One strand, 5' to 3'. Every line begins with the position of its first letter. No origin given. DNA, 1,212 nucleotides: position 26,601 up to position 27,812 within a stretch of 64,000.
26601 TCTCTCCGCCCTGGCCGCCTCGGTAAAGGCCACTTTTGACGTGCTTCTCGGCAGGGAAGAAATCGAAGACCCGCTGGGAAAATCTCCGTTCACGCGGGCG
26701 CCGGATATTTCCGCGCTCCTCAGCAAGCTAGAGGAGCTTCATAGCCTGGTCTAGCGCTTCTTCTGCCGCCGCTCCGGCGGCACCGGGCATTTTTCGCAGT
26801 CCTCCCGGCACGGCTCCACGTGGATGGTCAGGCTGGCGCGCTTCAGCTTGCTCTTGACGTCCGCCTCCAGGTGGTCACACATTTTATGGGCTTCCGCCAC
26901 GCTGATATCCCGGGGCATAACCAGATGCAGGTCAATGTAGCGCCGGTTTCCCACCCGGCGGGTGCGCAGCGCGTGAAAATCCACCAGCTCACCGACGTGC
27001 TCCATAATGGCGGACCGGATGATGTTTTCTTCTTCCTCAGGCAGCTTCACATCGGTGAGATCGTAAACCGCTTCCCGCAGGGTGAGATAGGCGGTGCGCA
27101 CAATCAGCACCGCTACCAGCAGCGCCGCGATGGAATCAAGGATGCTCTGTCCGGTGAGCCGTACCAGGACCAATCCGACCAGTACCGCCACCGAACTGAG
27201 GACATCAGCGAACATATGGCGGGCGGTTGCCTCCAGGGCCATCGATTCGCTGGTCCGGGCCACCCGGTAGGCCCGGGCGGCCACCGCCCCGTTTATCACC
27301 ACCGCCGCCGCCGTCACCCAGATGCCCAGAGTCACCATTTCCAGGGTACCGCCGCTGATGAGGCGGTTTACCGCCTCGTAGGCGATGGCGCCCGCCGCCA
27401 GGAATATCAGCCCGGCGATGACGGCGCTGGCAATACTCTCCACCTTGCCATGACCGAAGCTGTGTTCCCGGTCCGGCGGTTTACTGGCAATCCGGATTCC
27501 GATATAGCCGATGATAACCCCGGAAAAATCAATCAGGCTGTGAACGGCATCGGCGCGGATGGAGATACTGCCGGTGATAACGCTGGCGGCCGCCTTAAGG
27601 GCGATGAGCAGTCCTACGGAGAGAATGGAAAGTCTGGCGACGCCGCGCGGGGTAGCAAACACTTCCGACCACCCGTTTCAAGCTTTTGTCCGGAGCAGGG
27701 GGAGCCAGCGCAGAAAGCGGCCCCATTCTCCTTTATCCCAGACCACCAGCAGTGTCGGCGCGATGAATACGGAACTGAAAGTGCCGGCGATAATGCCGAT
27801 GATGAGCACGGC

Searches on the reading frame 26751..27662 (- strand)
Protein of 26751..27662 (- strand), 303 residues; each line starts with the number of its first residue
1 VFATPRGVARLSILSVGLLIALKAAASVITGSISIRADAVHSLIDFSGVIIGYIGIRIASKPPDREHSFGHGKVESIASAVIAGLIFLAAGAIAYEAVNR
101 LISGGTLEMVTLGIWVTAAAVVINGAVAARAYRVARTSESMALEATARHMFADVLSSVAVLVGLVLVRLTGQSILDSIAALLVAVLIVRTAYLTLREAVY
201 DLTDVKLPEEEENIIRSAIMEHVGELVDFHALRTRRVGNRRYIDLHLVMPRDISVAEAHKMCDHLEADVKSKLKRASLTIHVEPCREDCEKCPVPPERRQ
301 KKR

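Call 15: search_protein_families(library=pfam, proteins=[window:26751-27662:-])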
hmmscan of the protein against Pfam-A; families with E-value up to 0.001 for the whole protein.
window:26751-27662:- (303 aa): 2 families
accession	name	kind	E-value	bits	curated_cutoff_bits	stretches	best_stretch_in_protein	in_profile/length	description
PF01545.26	Cation_efflux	-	7.4e-45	153.6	26.6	1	10-202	2-197/198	Cation efflux family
PF16916.11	ZT_dimer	-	2.3e-22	79.2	26.7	1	207-285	1-78/78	Dimerisation domain of Zinc Transporter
